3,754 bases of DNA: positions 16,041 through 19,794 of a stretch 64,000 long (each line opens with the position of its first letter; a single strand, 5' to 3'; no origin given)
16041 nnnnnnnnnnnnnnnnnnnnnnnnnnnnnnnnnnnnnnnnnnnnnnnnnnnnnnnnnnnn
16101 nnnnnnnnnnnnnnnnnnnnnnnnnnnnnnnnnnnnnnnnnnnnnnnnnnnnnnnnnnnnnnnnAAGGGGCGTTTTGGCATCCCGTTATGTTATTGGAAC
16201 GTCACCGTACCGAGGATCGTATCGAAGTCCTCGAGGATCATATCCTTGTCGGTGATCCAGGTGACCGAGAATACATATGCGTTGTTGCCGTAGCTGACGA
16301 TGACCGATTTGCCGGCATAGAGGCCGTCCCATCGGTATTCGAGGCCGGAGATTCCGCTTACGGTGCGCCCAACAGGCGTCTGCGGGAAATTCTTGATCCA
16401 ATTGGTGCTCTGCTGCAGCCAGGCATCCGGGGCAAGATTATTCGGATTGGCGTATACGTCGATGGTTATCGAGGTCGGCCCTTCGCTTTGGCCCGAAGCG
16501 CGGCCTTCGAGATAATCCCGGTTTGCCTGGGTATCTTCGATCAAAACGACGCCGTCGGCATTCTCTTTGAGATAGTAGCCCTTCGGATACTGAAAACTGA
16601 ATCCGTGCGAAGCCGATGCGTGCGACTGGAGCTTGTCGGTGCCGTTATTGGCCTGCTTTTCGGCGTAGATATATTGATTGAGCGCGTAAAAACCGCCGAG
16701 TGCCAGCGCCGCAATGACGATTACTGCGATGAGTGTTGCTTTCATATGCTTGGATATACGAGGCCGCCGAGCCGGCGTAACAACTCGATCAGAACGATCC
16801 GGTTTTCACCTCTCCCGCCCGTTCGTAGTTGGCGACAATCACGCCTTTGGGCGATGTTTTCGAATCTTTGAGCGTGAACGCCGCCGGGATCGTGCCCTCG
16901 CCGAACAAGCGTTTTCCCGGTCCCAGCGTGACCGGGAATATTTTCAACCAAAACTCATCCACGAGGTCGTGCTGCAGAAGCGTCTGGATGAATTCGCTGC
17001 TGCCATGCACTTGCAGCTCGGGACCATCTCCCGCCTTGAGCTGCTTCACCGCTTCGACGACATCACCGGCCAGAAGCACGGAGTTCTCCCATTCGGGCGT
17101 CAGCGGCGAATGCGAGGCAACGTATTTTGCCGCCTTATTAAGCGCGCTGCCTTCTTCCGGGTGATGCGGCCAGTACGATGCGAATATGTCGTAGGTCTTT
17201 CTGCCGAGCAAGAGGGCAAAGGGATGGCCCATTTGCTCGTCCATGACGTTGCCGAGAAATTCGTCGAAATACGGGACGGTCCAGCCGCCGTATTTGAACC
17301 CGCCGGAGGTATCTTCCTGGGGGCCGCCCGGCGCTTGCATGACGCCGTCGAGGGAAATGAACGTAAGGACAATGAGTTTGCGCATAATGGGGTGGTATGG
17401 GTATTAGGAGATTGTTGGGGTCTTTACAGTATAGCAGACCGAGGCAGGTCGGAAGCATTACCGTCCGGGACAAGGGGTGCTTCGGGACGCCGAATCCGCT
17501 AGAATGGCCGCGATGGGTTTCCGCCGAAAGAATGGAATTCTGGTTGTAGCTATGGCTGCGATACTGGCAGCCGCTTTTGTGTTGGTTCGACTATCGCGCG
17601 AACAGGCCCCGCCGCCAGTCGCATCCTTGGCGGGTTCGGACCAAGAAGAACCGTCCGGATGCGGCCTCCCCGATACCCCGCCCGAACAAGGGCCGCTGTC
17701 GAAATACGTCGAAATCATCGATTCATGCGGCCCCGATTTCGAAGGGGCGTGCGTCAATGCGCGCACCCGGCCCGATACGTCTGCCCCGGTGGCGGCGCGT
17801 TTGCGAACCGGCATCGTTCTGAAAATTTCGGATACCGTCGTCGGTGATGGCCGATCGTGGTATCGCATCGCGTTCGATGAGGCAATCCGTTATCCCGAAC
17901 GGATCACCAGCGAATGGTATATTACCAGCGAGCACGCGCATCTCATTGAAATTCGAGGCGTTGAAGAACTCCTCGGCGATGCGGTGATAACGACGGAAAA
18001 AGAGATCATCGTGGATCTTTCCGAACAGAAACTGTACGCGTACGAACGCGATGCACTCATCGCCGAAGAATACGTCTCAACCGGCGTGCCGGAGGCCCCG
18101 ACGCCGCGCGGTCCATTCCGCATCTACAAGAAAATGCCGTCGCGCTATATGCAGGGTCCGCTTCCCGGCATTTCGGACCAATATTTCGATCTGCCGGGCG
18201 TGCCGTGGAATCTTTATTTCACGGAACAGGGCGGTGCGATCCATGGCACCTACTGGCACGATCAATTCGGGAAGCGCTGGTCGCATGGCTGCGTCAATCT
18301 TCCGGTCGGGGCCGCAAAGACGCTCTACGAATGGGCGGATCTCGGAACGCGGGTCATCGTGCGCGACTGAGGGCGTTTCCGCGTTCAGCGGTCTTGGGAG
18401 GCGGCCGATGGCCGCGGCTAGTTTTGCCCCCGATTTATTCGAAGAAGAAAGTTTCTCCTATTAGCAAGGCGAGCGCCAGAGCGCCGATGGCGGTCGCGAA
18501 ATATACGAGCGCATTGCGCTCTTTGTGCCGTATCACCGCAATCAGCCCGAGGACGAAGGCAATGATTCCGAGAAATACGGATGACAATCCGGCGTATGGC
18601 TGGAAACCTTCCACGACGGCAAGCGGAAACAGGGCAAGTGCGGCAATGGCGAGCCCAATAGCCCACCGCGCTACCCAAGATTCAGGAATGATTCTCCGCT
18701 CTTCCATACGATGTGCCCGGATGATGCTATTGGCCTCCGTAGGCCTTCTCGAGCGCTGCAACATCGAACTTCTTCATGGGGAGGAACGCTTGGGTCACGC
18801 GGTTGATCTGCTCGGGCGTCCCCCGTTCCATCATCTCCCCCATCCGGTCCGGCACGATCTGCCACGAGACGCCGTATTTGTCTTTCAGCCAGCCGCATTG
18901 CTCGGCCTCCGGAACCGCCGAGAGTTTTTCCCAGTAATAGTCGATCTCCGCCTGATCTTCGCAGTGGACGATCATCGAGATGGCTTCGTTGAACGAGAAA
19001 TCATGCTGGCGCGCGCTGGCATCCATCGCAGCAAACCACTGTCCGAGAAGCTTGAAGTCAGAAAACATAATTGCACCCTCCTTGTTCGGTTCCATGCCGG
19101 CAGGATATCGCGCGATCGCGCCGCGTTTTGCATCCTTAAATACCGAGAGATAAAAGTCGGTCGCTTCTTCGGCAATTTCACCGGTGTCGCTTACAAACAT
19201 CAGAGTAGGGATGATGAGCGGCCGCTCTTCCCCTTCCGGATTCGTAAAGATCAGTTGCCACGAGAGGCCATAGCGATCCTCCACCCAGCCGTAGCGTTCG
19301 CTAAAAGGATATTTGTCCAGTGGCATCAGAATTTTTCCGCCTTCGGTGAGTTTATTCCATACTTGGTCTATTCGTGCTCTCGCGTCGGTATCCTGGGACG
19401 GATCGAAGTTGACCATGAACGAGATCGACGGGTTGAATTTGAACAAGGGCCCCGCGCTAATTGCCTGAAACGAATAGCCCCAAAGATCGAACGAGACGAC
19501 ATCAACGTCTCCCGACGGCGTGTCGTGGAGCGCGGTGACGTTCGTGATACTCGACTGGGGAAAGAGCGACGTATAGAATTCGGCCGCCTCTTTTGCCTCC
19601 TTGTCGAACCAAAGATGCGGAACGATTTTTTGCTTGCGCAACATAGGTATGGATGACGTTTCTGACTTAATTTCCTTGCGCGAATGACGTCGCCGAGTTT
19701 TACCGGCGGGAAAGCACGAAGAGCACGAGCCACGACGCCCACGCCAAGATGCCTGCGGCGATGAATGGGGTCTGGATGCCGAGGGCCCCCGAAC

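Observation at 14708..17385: Tandemly duplicated two-gene module: RibD_C/DHFR-family enzyme plus signal-anchored extracytoplasmic protein, one copy ending in a MliC lysozyme-inhibitor domain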

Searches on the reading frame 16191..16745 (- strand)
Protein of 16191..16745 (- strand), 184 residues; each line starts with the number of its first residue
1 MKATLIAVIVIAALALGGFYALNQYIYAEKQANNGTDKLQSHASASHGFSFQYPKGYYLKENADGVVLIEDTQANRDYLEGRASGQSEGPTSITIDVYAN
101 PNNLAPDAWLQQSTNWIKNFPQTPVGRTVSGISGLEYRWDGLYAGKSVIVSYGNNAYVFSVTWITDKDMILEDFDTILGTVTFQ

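Call 3: search_protein_families(library=pfam, proteins=[window:16191-16745:-], max_evalue=0.1)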
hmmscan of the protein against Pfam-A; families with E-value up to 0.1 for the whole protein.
window:16191-16745:- (184 aa): 0 families

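Call 9: find_homologous_proteins(query=window:16191-16745:-)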
Query window:16191-16745:- (184 aa): 11 proteins with E <= 0.001 among 107 candidates.
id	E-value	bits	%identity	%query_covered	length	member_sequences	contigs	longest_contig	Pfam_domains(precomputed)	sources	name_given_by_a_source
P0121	1.1e-118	411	100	100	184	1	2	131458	-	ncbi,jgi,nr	ncbi:hypothetical protein C4552_03515 [Candidatus Parcubacteria bacterium]|nr:MAG: hypothetical prot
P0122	4.0e-37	145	43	99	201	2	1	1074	-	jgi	-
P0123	1.2e-36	144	44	96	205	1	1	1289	-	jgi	jgi:hypothetical protein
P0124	1.3e-36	144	46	82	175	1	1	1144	-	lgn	-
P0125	6.8e-36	141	49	77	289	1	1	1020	PF09864.16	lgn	-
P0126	7.3e-36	141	49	77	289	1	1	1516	PF09864.16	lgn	-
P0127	2.2e-35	140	50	77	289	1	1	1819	PF09864.16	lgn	-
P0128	1.9e-34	137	48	80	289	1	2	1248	PF09864.16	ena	-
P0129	4.1e-34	136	48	77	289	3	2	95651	PF09864.16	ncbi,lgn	-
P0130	2.4e-33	133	40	98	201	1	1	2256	-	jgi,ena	jgi:hypothetical protein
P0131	2.5e-32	130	46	78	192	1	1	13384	-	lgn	-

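Call 24: find_encoding_contigs(protein=P0129, flank=8000, max_places=3)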
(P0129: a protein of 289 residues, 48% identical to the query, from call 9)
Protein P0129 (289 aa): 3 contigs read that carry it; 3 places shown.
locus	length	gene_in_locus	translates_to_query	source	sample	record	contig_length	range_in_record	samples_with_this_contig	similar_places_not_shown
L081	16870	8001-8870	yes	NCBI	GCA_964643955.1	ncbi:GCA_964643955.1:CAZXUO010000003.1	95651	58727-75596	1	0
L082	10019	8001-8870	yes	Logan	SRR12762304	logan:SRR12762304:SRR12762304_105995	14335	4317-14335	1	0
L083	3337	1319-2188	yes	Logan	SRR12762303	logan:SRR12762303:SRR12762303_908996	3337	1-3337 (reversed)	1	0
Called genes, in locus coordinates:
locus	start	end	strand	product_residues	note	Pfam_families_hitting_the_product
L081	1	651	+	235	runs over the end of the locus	PF04264:YceI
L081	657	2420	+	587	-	PF00122:E1-E2_ATPase, PF00702:Hydrolase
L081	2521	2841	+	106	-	-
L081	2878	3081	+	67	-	PF11387:DUF2795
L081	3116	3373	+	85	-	PF04226:Transgly_assoc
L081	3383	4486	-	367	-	PF00512:HisKA, PF02518:HATPase_c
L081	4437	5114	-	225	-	PF00072:Response_reg, PF00486:Trans_reg_C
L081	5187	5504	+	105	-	-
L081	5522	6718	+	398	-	PF00704:Glyco_hydro_18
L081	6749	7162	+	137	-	PF09945:DUF2177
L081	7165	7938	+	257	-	PF06966:DUF1295, PF02544:Steroid_dh, PF04191:PEMT (weak)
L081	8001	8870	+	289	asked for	PF09864:MliC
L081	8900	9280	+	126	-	-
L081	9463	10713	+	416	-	PF00070:Pyr_redox (faint), PF00890:FAD_binding_2, PF01266:DAO (weak), PF03486:HI0933_like, PF07992:Pyr_redox_2 (weak), PF12831:FAD_oxidored, PF13450:NAD_binding_8 (weak), PF22780:HI0933_like_1st, +4 more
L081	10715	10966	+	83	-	PF01541:GIY-YIG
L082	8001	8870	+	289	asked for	PF09864:MliC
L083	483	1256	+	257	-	PF06966:DUF1295, PF02544:Steroid_dh, PF04191:PEMT (weak)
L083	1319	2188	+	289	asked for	PF09864:MliC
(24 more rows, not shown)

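Call 29: search_protein_families(library=ncbifam, proteins=[window:16191-16745:-], max_evalue=0.01)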
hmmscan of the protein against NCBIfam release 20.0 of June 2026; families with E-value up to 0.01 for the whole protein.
window:16191-16745:- (184 aa): 1 family
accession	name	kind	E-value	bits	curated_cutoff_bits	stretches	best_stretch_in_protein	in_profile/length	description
NF047804.1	LIC13305_lipo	equivalog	0.0079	15.6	250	1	52-86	86-120/274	LIC13305 family lipoprotein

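Call 32: predict_structure(alignment_id=A3)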
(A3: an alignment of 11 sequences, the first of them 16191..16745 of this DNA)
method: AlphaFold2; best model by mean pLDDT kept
length: 184 residues; sequences in the alignment: 11
mean_pLDDT: 80.2   pTM: 0.73
mean pLDDT of the five models: 80.2, 79.4, 78.8, 78.2, 75.9
residues with pLDDT >= 90: 93; 70-90: 40; 50-70: 33; < 50: 18
segments of 3 or more residues with pLDDT < 50: 20-25, 27-36
pLDDT, mean of each block of 10 residues (from residue 1): 55 51 45 59 96 94 95 91 78 94 90 64 82 88 84 94 83 94 94
secondary structure, 60 per line:
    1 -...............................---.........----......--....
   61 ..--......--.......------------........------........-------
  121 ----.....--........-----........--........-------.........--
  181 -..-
elements in order: H2-32 E39-44 E49-54 E57-62 E65-70 H73-79 E92-99 H106-113 E125-129 E132-139 E145-152 E155-162 H170-178

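Call 38: fold_search(model_id=the predicted structure, library=pdb)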
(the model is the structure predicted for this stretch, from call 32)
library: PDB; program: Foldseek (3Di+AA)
matches with E <= 10: 1410; with E <= 0.001: 26
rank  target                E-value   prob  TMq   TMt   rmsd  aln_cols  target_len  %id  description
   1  2xb3                  6.2e-07  1.00  0.52  0.60   4.3       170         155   15  The Structure of Cyanobacterial PsbP (released 2010-08-25)
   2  3hlz_A                1.7e-06  1.00  0.52  0.37   3.8       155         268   12  Crystal structure of BT_1490 (NP_810393.1) from BACTEROIDES THETAIOTAOMICRON VPI-5482 at 1.50 A resolution (released 2009-06-16)
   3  3hlz_B                3.6e-06  1.00  0.52  0.37   3.8       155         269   12  Crystal structure of BT_1490 (NP_810393.1) from BACTEROIDES THETAIOTAOMICRON VPI-5482 at 1.50 A resolution (released 2009-06-16)
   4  1v2b_B                3.6e-06  1.00  0.47  0.55   5.0       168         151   10  Crystal Structure of PsbP Protein in the Oxygen-Evolving Complex of Photosystem II from Higher Plants (released 2004-05-18)
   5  2lnj_MODEL_1_A        8.5e-06  1.00  0.52  0.56   5.0       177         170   15  Solution Structure of Cyanobacterial PsbP (CyanoP) from Synechocystis sp. PCC 6803 (released 2012-06-06)
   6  2vu4                  1.0e-05  1.00  0.49  0.59   4.7       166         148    9  Structure of PsbP protein from Spinacia oleracea at 1.98 A resolution (released 2009-07-21)
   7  1v2b_A                1.1e-05  1.00  0.47  0.55   5.0       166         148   10  Crystal Structure of PsbP Protein in the Oxygen-Evolving Complex of Photosystem II from Higher Plants (released 2004-05-18)
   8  9i4t_P                1.1e-05  1.00  0.45  0.48   6.3       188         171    9  Photosystem II from Arabidopsis thaliana (released 2026-03-25)
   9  4rth_B                2.3e-05  1.00  0.47  0.51   6.3       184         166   10  The crystal structure of PsbP from Zea mays (released 2015-03-11)
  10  3wa5_B                2.5e-05  1.00  0.43  0.60   5.3       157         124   11  Crystal Structure of type VI peptidoglycan muramidase effector Tse3 in complex with its cognate immunity protein Tsi3 (released 2013-10-02)
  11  5xnl_P                2.8e-05  1.00  0.47  0.47   6.1       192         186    7  Structure of stacked C2S2M2-type PSII-LHCII supercomplex from Pisum sativum (released 2017-09-20)
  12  9grx_0                3.0e-05  1.00  0.50  0.57   4.8       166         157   10  NDH-PSI-LHCI supercomplex from S. oleracea (released 2025-02-12)
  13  9gnw_P                3.1e-05  1.00  0.48  0.47   6.4       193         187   10  Universal PSII assembly intermediate (released 2025-09-17)
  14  7pi0_P                5.1e-05  1.00  0.48  0.48   6.0       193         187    9  Unstacked compact Dunaliella PSII (released 2022-08-17)
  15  4rti                  5.4e-05  1.00  0.49  0.51   5.4       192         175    9  The crystal structure of PsbP from Spinacia oleracea (released 2015-03-11)
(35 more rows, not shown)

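Call 75: search_protein_representatives(alignment_id=A3)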
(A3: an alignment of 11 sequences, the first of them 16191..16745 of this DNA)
Query: 11 sequences, 201 profile positions. Proteins with E-value up to 0.001 (for the whole library): 1256; up to 1e-10: 835; up to 1e-30: 133. The best 150 are listed.
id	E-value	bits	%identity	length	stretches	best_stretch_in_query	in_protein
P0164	2.2e-71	255.7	-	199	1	1-197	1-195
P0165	2.8e-67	242.3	-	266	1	14-196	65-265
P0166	1.2e-65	237.0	-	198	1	9-197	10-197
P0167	1.6e-64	233.3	-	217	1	30-196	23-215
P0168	7.8e-63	227.8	-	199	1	4-196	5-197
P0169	2.1e-62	226.4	-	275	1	14-197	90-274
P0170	4.4e-61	222.1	-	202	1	4-196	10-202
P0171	3.8e-60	219.0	-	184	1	41-198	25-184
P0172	5.2e-60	218.6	-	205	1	3-197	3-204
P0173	1.5e-59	217.1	-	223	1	30-197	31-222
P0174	4.9e-58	212.1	-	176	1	43-194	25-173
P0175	8.1e-58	211.5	-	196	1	33-197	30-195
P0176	1.4e-57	210.7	-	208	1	42-198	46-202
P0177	3.4e-56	206.1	-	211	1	7-197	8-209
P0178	3.7e-56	206.0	-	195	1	5-196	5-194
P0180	6.2e-54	198.8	-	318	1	12-199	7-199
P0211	1.6e-40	154.9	-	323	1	9-198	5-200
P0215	1.3e-39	152.0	-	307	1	16-198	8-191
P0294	6.2e-31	123.7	-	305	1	1-198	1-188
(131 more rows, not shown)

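Call 78: search_protein_families(library=pfam, alignment_id=A5, max_evalue=0.001)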
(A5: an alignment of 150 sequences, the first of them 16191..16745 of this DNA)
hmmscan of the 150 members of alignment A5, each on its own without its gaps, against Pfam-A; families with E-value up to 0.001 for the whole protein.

A. member 1, window:16191-16745:- (184 aa): 0 families

B. families by the number of members that match (of 150 scanned): 4 families
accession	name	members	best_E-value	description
PF18933.6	PsbP_2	43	2.5e-11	PsbP-like protein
PF03724.22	META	2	5.7e-16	META domain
PF10648.15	Gmad2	2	2.5e-15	Immunoglobulin-like domain of bacterial spore germination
PF09864.15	MliC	1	2.9e-14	Membrane-bound lysozyme-inhibitor of c-type lysozyme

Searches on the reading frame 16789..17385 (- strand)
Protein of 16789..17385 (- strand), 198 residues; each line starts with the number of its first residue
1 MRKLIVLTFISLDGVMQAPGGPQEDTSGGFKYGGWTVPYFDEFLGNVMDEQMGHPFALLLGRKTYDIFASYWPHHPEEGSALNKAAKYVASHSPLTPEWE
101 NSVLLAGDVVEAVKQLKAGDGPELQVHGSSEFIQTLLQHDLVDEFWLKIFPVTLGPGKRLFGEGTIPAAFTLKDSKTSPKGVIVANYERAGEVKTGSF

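Call 3: search_protein_families(library=pfam, proteins=[window:16789-17385:-], max_evalue=0.1)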
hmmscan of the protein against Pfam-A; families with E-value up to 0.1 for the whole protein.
window:16789-17385:- (198 aa): 1 family
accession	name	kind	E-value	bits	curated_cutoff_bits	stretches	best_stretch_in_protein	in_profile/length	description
PF01872.23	RibD_C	-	1.1e-23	84.5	24.1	1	2-183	1-196/197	RibD C-terminal domain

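Call 29: search_protein_families(library=ncbifam, proteins=[window:16789-17385:-], max_evalue=0.01)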
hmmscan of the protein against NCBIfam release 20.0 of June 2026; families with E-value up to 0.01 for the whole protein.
window:16789-17385:- (198 aa): 0 families

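Call 73: find_related_loci(query=window:16789-17385:-, collection=metagenome_contigs, flank=8000)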
Query window:16789-17385:- (198 aa) in metagenome_contigs; peptide patterns used: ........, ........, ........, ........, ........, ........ (x = any residue, [..] = any of these).
600 stretches matched a pattern (row limit reached: there are more); 576 encode a relative of the query (tblastn E <= 1e-3); the best 80 are kept; 80 distinct loci.
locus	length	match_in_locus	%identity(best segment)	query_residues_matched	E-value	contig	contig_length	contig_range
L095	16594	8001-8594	73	1-198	2e-99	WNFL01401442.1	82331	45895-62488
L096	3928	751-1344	73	1-198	3e-100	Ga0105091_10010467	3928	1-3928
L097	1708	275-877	73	1-198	4e-104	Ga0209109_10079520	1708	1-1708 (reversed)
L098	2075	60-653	72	1-198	3e-102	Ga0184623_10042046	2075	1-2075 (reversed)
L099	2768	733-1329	72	1-198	8e-100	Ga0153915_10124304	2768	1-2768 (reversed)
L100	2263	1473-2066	71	1-198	2e-100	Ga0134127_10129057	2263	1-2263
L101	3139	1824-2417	71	1-198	6e-98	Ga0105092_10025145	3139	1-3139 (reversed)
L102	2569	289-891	72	1-198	6e-99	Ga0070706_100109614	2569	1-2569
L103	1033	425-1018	71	1-198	5e-104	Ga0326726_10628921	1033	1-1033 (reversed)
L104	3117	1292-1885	71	1-198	2e-96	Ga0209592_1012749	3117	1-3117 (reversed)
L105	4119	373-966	70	1-198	1e-94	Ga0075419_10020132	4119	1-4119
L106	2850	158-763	69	1-198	8e-96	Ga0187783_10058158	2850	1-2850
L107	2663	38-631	69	1-198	1e-95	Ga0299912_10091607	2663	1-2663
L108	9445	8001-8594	68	1-198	8e-93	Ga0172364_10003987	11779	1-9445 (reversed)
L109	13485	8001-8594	68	1-198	9e-93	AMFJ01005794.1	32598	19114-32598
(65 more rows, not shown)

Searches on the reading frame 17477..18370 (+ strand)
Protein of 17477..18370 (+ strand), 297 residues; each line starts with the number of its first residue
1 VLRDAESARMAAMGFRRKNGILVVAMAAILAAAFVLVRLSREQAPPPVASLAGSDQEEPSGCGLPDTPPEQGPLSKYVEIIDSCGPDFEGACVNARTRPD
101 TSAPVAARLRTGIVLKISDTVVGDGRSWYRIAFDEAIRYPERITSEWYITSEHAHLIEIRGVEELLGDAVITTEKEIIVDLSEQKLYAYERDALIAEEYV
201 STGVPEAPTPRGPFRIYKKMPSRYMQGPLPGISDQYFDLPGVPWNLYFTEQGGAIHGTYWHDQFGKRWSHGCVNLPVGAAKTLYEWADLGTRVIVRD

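Call 3: search_protein_families(library=pfam, proteins=[window:17477-18370:+], max_evalue=0.1)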
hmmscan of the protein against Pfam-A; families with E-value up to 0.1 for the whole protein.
window:17477-18370:+ (297 aa): 3 families
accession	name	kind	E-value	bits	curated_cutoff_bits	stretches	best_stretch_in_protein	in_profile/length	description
PF03734.19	YkuD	-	1.3e-25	91.1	23.4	1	175-295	2-146/146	L,D-transpeptidase catalytic domain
PF08239.17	SH3_3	-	2.4e-05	24.8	27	1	93-134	3-42/54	Bacterial SH3 domain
PF06347.19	SH3_4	-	0.0016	18.6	24.1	1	92-119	4-31/56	Bacterial SH3 domain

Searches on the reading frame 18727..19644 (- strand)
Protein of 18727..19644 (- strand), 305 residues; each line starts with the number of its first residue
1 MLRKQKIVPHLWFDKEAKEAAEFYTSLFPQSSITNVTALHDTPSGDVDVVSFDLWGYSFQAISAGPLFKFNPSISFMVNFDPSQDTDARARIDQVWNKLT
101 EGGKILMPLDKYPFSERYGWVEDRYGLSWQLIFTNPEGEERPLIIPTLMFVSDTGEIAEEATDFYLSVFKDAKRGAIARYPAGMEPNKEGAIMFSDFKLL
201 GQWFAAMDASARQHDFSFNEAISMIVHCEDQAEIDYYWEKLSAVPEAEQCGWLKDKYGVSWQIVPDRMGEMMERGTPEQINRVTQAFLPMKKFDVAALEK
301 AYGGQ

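Call 3: search_protein_families(library=pfam, proteins=[window:18727-19644:-], max_evalue=0.1)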
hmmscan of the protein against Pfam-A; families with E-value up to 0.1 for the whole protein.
window:18727-19644:- (305 aa): 3 families
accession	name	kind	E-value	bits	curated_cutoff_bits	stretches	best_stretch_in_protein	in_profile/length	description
PF06983.19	3-dmu-9_3-mt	-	8e-73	242.8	24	2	144-264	3-116/116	3-demethylubiquinone-9 3-methyltransferase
PF00903.31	Glyoxalase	-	0.00025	21.9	20.6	1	88-131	77-121/121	Glyoxalase/Bleomycin resistance protein/Dioxygenase superfamily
PF24388.1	Permuted_GreAB-C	-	0.021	14.9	27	0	121-145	29-53/54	Permuted GreAB-C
